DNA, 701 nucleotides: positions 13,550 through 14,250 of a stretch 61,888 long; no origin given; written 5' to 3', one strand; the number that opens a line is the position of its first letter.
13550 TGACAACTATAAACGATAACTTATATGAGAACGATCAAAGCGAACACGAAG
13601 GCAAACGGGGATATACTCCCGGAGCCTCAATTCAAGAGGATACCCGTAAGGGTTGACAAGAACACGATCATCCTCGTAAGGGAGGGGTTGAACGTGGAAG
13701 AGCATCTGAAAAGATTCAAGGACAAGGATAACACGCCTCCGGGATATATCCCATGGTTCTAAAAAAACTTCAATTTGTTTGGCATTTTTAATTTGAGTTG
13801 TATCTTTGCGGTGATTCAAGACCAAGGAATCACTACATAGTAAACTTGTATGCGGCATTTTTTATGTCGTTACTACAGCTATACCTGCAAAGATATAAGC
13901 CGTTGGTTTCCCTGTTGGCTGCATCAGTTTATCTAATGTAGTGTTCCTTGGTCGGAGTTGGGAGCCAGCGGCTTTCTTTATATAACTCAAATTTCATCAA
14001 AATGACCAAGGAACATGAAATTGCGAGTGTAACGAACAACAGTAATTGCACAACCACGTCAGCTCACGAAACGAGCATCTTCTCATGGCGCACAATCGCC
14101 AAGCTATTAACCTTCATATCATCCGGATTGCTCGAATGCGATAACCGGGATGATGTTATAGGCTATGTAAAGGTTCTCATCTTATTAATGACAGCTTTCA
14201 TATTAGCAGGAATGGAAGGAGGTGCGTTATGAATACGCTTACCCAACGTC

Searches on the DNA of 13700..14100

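Call 22: search_rna_families(source=window, start=13750, end=14050, threshold=evalue, max_evalue=10, show_alignments=3)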
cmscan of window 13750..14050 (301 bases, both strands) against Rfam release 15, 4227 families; matches with E-value up to 10: 5.
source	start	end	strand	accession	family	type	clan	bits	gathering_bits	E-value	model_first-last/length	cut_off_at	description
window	13940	14016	-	RF03462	mir-4677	Gene; miRNA;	-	19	80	0.19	1-59/59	no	mir-4677 microRNA precursor family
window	13949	14008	-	RF00317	snoZ163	Gene; snRNA; snoRNA; CD-box;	-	17.5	39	0.27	1-90/90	no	Small nucleolar RNA Z163/Z177 family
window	13934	14023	+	RF03729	mir-2363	Gene; miRNA;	-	15.4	90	4.9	1-72/72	no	mir-2363 microRNA precursor family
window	13759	13954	-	RF01578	RUF1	Gene; sRNA;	-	12.5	70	5.3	1-264/264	no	Plasmodium RNA of unkown function RUF1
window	13809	13890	+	RF02940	COG3860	Cis-reg;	-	11.1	42.5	4.2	1-54/54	no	COG3860 RNA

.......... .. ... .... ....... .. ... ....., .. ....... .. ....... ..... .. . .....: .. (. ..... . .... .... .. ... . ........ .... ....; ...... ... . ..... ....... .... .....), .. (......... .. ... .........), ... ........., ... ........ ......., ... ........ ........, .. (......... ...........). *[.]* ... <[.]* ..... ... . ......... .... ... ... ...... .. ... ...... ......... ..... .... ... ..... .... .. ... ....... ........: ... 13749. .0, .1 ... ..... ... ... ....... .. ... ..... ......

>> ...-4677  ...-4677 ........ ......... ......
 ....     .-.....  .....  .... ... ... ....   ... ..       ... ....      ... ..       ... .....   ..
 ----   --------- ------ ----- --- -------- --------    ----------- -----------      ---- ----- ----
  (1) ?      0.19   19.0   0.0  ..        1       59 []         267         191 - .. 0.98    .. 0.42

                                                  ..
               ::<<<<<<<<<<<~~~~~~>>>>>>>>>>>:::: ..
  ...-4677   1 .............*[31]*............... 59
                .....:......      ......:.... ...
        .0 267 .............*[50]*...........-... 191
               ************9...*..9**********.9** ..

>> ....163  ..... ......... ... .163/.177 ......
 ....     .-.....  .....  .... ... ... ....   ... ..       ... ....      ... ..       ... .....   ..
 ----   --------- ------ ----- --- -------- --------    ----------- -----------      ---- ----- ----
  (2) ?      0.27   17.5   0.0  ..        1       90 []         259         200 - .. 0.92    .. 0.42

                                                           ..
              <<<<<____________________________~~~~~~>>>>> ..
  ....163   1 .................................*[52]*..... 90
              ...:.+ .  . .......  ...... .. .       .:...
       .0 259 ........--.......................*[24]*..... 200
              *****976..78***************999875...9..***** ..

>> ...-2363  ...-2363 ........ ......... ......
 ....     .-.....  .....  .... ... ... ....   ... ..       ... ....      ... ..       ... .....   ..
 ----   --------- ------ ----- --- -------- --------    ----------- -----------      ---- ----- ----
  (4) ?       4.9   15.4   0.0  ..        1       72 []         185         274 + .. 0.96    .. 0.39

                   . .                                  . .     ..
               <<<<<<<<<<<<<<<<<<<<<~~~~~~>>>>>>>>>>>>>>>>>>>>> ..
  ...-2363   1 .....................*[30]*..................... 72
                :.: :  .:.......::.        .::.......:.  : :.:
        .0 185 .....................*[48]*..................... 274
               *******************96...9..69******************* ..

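Call 78: search_with_rna_model(model_id=R1, source=window, start=13700, end=14100, filters=off, max_evalue=10, show_alignments=2)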
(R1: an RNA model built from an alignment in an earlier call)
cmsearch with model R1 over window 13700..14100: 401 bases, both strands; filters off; matches with E-value up to 10: 7.
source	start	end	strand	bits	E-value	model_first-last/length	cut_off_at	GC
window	13826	13981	+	20.4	9.7e-05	1-142/142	no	0.42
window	13761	13791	-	3.2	1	1-142/142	no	0.19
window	13752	13792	+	0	5.4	1-142/142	no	0.24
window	13839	13876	-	-0.1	6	1-142/142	no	0.34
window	14013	14059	-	-0.4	6.7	73-120/142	no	0.4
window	13811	13833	-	-0.9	8.8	70-123/142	no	0.43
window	13923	13943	-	-1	9.5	1-142/142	no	0.29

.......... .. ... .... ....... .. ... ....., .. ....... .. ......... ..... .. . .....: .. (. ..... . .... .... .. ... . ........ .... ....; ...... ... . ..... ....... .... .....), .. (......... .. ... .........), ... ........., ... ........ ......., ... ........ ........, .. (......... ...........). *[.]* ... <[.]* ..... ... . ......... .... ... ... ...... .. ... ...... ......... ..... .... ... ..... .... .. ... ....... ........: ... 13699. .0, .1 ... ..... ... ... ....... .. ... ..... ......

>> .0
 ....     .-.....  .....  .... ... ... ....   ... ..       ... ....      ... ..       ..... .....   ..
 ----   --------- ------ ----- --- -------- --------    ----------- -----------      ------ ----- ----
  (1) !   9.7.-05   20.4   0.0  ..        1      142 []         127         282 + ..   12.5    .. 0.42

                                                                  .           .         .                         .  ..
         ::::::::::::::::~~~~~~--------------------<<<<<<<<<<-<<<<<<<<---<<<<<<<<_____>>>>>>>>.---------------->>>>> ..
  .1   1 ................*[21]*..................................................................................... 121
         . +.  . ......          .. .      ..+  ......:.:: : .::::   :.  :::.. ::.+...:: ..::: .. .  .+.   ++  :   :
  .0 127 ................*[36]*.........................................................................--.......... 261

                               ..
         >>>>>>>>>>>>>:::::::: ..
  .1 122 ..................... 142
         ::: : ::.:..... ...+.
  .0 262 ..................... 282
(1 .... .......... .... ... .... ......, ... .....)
